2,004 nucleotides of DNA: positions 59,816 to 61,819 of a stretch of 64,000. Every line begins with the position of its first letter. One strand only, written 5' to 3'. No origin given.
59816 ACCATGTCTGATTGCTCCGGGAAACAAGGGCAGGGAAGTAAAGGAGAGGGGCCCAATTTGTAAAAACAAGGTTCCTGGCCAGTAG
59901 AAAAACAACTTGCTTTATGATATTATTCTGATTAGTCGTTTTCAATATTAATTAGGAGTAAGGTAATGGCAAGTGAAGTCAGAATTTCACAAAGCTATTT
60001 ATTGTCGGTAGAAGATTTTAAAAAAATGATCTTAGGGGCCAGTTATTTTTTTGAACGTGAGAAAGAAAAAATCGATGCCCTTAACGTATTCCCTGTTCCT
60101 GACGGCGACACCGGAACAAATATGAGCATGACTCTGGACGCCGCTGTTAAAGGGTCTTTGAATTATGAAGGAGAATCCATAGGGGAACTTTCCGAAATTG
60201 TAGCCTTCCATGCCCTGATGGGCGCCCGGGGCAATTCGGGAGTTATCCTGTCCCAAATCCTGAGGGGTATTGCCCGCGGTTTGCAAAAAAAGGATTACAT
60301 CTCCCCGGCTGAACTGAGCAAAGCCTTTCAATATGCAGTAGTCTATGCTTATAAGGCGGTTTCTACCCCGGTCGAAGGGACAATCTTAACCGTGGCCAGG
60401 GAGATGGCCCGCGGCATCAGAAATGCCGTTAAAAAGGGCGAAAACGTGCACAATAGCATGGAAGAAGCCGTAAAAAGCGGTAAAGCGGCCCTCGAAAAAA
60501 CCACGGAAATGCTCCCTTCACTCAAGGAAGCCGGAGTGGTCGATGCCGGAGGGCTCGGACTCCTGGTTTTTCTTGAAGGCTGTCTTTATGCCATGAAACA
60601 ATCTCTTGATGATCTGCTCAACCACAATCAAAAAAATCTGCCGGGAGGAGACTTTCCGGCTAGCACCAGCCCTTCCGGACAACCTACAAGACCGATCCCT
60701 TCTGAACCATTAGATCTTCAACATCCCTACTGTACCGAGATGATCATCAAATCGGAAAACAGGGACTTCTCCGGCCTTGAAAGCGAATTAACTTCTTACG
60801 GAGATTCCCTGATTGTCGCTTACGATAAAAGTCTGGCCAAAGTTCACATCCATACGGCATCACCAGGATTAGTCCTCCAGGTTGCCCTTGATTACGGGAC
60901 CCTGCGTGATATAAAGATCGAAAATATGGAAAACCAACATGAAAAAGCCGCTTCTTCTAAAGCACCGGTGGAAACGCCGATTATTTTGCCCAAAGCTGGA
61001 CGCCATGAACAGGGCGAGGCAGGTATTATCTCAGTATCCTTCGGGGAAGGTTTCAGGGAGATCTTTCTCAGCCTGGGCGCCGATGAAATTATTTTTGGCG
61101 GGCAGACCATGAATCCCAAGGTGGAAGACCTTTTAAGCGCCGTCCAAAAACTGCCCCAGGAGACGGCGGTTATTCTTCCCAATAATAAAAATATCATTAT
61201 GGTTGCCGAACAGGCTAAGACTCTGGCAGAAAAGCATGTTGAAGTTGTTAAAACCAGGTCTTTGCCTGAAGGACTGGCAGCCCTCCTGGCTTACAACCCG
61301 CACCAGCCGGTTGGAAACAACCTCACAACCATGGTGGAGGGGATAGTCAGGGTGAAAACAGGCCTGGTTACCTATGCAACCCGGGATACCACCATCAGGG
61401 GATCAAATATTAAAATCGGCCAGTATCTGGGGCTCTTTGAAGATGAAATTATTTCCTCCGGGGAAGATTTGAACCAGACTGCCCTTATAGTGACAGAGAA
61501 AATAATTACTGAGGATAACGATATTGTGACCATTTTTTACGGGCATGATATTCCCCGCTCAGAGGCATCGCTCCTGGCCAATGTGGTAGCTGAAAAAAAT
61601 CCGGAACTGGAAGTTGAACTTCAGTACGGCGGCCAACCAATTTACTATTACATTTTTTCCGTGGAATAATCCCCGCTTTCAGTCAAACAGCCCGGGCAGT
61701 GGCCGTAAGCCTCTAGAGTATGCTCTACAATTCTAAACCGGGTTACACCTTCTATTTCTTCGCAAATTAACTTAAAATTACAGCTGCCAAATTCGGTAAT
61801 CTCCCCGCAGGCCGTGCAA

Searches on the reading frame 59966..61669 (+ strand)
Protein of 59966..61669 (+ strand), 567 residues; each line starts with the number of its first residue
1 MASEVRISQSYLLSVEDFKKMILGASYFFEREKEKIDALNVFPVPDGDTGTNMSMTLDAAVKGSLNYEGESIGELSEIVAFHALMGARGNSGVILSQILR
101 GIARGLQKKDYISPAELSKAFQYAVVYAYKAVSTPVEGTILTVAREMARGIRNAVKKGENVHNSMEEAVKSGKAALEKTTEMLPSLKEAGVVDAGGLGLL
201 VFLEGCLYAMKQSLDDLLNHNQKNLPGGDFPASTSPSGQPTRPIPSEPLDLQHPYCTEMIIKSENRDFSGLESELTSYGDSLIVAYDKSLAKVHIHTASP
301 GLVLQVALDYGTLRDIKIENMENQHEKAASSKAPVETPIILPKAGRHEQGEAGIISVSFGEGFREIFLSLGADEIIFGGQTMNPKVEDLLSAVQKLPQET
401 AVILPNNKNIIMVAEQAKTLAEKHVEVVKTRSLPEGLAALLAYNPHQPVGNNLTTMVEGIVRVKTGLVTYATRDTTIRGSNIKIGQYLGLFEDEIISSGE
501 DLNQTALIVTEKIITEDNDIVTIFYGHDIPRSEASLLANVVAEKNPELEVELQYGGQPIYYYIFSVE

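Call 6: search_protein_families(library=pfam, proteins=[window:59966-61669:+], max_evalue=0.001)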
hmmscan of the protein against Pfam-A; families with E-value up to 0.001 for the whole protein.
window:59966-61669:+ (567 aa): 3 families
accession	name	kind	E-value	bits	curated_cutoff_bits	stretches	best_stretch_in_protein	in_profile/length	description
PF13684.11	FakA-like_C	-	9.4e-74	247.9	23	1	353-567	1-216/216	Fatty acid kinase subunit A-like, C-terminal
PF02734.22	Dak2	-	2.7e-42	145.1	27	1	43-206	1-172/174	DAK2 domain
PF21645.3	FakA-like_M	-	9.1e-26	89.9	24.9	1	254-327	3-79/80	Fatty acid kinase subunit A-like, middle domain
